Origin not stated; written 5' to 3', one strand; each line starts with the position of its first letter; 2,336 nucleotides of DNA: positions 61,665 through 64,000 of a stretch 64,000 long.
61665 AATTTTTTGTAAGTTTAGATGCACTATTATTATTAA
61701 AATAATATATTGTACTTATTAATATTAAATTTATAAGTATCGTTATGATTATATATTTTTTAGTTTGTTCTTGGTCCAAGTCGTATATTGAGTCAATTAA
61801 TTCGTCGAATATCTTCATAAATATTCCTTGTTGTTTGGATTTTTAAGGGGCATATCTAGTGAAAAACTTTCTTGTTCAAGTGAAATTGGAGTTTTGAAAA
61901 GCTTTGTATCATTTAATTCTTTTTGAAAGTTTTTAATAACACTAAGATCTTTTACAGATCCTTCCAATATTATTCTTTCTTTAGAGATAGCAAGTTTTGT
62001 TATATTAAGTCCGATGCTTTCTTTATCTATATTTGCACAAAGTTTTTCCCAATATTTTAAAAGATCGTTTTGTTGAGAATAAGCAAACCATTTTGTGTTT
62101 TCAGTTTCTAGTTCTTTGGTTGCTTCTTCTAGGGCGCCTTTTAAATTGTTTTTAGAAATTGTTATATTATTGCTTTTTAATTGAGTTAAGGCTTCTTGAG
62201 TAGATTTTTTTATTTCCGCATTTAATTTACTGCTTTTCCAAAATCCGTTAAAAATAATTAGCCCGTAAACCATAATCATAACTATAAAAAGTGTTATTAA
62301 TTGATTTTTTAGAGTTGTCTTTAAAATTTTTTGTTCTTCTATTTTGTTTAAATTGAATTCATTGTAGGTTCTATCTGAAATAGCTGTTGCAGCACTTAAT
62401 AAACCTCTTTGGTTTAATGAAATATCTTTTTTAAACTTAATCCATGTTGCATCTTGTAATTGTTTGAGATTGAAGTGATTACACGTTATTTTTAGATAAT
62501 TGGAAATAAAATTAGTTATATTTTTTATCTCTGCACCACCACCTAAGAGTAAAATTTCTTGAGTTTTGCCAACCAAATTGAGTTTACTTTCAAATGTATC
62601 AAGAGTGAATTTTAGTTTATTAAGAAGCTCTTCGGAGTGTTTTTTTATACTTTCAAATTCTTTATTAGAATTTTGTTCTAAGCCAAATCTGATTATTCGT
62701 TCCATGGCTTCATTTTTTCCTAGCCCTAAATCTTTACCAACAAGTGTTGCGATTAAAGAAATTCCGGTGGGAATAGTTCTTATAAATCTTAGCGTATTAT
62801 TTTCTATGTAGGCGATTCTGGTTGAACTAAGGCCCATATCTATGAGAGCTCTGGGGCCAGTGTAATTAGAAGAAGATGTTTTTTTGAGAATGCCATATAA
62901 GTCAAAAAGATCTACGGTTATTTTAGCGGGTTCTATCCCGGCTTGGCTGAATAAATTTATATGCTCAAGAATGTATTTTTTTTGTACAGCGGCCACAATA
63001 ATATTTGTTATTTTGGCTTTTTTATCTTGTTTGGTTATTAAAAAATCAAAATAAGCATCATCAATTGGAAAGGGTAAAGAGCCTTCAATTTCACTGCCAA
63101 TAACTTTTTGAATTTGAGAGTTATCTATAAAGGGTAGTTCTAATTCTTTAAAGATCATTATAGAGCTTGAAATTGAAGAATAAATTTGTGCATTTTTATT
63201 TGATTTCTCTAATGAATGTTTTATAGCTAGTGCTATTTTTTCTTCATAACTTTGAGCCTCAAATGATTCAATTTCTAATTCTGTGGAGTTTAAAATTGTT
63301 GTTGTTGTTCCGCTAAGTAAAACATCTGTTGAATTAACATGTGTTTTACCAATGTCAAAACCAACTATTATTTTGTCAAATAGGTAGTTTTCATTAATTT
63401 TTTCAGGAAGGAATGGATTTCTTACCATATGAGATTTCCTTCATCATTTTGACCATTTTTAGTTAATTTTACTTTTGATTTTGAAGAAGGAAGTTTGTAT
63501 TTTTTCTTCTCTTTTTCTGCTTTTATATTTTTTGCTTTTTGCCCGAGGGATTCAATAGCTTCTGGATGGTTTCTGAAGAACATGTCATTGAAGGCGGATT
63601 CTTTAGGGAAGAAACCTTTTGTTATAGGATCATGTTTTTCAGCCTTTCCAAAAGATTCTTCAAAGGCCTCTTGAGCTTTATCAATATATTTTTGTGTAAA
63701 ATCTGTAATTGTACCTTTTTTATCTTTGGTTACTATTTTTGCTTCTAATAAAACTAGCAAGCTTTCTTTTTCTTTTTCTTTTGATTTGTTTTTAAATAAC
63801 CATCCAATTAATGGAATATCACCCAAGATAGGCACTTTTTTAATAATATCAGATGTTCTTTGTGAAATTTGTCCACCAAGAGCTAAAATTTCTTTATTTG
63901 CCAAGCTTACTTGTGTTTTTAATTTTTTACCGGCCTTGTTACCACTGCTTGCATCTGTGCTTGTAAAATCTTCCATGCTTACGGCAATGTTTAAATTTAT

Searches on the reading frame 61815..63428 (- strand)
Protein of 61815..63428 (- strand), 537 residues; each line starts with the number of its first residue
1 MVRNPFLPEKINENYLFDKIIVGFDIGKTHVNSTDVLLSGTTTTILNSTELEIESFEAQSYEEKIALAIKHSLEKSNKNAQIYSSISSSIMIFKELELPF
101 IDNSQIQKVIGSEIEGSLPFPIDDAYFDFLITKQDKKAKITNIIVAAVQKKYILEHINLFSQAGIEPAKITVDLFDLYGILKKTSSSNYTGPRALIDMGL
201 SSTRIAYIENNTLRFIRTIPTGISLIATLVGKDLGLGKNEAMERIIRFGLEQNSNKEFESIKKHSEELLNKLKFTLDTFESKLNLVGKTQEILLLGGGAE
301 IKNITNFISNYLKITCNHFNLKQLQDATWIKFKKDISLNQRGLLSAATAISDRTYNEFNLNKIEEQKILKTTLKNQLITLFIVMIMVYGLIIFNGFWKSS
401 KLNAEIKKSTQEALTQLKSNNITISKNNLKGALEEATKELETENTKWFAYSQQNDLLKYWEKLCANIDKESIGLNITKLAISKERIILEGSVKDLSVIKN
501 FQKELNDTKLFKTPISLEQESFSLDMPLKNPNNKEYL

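Call 16: search_protein_families(library=pfam, max_evalue=1e-8, proteins=[window:61815-63428:-])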
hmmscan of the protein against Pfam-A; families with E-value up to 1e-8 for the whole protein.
window:61815-63428:- (537 aa): 1 family
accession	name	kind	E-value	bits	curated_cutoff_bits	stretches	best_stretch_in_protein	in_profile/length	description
PF11104.14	PilM_2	-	1.5e-20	73.9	27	1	63-320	45-306/340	Type IV pilus assembly protein PilM;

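Call 73: find_encoding_contigs(protein=window:61815-63428:-, flank=10000, max_places=3)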
Protein window:61815-63428:- (537 aa): no gene with exactly this product is on record in the collection.

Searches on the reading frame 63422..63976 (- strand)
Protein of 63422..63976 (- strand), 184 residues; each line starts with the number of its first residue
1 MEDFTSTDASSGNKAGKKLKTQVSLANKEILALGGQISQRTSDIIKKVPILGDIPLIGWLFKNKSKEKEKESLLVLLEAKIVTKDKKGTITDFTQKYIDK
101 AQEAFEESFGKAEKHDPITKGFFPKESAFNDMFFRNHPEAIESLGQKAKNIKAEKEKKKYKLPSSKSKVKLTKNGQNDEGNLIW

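Call 16: search_protein_families(library=pfam, max_evalue=1e-8, proteins=[window:63422-63976:-])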
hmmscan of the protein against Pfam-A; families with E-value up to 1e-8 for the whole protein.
window:63422-63976:- (184 aa): 1 family
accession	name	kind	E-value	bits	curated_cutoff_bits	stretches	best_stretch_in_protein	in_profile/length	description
PF00263.26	Secretin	-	3.8e-21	75.9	27.5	1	16-82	102-168/169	Bacterial type II and III secretion system protein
